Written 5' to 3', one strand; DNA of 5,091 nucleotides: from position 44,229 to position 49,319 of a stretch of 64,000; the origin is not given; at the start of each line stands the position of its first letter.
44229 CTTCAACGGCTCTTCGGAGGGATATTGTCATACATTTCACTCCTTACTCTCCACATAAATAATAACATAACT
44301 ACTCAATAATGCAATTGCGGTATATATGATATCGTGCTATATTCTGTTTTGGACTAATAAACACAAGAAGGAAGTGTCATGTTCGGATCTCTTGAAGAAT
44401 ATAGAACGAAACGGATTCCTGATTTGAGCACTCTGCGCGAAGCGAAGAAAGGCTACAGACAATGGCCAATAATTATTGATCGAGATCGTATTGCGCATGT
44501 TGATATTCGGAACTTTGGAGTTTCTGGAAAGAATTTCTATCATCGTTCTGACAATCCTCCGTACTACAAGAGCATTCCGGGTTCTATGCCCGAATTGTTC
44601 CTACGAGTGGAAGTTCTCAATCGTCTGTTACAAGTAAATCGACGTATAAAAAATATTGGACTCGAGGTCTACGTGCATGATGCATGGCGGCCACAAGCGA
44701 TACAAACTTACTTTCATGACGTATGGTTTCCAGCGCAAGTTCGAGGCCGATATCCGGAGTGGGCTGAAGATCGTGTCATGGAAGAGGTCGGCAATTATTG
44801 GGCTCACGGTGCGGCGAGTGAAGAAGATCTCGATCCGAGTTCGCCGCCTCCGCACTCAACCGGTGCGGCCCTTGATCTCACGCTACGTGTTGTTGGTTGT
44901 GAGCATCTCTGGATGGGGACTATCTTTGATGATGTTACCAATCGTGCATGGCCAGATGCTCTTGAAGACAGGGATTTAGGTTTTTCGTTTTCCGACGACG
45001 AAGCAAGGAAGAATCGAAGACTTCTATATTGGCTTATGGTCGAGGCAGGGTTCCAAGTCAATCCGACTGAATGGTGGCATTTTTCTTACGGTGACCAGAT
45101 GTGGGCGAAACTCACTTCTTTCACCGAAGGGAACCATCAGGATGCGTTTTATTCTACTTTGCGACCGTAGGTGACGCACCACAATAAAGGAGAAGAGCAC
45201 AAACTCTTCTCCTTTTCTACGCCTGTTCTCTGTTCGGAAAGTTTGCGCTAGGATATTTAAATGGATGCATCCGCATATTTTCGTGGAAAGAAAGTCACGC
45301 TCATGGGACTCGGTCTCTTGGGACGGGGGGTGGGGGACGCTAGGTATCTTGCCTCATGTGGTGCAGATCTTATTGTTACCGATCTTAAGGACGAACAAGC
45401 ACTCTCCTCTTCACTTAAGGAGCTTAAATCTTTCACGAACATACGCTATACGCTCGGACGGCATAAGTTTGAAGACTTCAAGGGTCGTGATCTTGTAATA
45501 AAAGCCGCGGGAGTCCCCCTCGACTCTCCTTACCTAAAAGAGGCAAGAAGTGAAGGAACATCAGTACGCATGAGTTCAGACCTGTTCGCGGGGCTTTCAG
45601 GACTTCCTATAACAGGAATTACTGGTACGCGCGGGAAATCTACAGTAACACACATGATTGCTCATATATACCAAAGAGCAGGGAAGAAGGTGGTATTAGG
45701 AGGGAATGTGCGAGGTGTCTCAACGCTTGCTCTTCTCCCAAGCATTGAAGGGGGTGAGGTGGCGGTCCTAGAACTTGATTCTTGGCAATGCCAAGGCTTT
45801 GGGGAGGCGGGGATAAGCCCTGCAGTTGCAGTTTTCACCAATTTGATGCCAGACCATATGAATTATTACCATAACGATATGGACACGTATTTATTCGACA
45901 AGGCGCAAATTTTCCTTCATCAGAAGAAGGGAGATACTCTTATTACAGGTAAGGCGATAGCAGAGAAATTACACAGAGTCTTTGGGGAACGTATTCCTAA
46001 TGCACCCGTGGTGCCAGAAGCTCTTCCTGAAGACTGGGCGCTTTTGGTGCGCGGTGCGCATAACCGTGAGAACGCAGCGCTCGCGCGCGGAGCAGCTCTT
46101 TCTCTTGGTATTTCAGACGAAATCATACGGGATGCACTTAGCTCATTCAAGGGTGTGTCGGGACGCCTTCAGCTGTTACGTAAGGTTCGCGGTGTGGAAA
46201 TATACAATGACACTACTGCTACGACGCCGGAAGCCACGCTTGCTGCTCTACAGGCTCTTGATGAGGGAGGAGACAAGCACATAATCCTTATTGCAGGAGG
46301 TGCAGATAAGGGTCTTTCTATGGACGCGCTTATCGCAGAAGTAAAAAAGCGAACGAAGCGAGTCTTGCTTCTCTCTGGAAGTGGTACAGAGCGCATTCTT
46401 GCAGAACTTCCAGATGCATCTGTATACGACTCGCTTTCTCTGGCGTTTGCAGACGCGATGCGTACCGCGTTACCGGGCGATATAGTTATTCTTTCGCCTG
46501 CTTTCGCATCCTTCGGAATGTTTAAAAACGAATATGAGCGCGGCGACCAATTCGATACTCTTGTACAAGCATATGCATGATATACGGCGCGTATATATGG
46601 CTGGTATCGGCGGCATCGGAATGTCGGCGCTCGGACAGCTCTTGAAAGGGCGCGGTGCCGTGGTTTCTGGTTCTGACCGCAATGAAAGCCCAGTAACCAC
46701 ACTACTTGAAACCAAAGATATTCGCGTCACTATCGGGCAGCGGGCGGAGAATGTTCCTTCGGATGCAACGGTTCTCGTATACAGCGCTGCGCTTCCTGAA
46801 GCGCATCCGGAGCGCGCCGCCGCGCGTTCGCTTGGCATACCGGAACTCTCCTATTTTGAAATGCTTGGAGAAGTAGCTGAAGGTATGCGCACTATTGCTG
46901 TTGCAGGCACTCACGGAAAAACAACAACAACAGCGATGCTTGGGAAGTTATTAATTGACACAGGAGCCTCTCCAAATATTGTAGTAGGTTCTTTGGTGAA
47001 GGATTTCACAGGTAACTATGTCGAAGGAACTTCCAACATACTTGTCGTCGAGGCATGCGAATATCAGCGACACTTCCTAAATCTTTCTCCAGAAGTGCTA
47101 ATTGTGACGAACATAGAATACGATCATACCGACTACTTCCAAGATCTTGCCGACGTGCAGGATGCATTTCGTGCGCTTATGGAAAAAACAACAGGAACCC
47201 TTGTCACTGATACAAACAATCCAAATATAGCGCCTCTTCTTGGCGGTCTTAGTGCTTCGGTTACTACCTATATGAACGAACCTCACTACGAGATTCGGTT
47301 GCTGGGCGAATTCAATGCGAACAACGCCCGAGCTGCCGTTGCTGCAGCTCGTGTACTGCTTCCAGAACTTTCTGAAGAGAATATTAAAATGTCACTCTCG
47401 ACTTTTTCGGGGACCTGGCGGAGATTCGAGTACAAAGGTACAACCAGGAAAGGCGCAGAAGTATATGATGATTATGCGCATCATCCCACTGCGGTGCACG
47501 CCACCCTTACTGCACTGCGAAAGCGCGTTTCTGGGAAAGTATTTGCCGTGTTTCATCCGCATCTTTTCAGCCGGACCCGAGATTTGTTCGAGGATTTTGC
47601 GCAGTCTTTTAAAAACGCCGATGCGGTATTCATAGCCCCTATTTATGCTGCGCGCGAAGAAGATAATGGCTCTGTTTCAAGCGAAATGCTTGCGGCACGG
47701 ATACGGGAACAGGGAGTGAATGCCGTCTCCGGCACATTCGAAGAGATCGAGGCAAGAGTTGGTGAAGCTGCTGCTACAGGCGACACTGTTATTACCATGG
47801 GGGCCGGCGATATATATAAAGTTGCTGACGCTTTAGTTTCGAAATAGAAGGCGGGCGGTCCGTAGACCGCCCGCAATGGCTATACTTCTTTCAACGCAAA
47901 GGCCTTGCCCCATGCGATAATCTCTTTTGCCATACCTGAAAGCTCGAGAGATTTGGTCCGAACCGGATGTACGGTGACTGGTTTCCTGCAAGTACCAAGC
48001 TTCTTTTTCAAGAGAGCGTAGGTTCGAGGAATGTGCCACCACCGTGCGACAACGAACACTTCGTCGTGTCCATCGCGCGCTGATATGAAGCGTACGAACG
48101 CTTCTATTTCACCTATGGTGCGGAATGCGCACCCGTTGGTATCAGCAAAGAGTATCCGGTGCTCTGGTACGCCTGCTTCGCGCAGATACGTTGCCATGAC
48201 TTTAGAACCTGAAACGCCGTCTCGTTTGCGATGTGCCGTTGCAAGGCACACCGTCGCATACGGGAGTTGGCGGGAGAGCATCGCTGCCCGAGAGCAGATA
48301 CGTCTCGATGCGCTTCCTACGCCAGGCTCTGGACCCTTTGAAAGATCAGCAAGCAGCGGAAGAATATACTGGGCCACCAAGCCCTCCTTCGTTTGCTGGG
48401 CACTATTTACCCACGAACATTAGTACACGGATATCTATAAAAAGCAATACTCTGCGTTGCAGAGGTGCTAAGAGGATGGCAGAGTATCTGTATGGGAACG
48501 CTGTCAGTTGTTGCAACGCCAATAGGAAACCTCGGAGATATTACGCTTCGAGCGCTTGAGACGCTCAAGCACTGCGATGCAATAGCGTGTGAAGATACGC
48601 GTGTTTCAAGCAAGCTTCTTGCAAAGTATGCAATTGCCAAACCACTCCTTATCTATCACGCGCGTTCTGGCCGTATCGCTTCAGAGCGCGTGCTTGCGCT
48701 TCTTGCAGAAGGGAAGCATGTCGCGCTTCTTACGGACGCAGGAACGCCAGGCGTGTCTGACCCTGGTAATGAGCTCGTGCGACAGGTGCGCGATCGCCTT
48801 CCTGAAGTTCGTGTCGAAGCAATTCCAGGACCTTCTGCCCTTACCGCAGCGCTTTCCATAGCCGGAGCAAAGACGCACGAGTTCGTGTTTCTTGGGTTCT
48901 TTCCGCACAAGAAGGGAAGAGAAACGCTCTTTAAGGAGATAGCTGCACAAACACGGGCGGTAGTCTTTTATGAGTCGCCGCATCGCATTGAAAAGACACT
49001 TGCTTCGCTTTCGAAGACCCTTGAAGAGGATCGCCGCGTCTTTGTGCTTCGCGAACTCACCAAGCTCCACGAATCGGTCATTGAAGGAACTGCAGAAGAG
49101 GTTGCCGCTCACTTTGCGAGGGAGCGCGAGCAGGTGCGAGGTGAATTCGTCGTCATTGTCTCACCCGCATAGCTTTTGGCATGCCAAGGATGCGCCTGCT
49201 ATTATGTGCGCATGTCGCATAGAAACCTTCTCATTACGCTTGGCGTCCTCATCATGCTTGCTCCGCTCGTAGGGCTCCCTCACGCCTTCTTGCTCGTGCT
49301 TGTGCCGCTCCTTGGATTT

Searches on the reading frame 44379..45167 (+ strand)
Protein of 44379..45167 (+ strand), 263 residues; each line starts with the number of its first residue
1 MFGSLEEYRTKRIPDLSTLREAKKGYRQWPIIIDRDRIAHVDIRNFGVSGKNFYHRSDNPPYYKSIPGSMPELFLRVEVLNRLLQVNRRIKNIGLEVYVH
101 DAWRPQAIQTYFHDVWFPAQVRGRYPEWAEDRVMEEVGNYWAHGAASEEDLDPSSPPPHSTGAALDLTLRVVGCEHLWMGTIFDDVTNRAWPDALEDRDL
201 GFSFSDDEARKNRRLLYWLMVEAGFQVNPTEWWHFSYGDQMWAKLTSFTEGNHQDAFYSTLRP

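Call 85: search_protein_families(library=pfam, proteins=[window:44379-45167:+], max_evalue=0.0001)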
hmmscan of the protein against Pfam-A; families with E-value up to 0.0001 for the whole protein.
window:44379-45167:+ (263 aa): 1 family
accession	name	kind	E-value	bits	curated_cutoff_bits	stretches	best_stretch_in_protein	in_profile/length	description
PF01427.22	Peptidase_M15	-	2.2e-19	70.5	27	1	90-243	56-190/199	D-ala-D-ala dipeptidase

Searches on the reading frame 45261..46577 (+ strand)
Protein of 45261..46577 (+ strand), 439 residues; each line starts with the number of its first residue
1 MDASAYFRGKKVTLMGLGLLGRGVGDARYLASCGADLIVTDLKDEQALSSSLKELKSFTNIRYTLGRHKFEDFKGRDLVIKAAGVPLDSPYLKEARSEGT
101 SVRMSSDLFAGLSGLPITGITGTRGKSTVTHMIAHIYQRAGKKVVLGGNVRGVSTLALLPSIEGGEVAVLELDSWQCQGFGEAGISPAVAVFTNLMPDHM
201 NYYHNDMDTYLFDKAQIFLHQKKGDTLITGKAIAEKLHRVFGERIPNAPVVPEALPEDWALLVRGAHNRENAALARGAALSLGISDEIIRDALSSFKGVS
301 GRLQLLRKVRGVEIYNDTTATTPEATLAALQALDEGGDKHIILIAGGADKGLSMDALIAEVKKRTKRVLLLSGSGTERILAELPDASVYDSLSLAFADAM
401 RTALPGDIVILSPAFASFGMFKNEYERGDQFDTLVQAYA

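Call 85: search_protein_families(library=pfam, proteins=[window:45261-46577:+], max_evalue=0.0001)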
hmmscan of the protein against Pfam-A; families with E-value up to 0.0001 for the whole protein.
window:45261-46577:+ (439 aa): 3 families
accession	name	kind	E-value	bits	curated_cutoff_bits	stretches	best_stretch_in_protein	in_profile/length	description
PF08245.18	Mur_ligase_M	-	6.5e-20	72.4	24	1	120-229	1-121/200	Mur ligase middle domain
PF02875.26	Mur_ligase_C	-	5.4e-15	56.8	28.4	1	301-414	1-126/127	Mur ligase, glutamate ligase domain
PF21799.2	MurD-like_N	-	4.7e-07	30.4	27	1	10-102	1-86/88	Mur ligase MurD-like, N-terminal domain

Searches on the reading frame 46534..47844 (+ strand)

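Call 85: search_protein_families(library=pfam, proteins=[window:46534-47844:+], max_evalue=0.0001)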
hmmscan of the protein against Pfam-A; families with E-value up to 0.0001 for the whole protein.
window:46534-47844:+ (437 aa): 3 families
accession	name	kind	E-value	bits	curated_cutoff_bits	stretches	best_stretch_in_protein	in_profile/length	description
PF02875.26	Mur_ligase_C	-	2.5e-21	77.3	28.4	1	296-425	1-127/127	Mur ligase, glutamate ligase domain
PF01225.30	Mur_ligase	-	1.1e-19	71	21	1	20-116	2-92/95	Mur ligase family, catalytic domain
PF08245.18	Mur_ligase_M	-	2.7e-14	54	24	1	123-231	1-130/200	Mur ligase middle domain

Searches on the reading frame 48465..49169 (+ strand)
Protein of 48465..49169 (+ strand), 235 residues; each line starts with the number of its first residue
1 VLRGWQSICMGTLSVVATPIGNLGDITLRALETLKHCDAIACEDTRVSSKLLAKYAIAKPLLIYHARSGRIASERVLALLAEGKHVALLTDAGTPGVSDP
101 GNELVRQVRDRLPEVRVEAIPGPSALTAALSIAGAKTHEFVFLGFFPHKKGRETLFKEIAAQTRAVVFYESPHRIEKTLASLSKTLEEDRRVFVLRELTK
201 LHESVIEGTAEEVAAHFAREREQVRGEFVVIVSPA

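Call 85: search_protein_families(library=pfam, proteins=[window:48465-49169:+], max_evalue=0.0001)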
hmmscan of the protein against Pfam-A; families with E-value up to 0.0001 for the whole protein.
window:48465-49169:+ (235 aa): 1 family
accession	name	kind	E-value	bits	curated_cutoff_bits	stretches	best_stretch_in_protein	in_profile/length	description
PF00590.25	TP_methylase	-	9.7e-37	127.4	27.8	1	12-213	1-211/212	Tetrapyrrole (Corrin/Porphyrin) Methylases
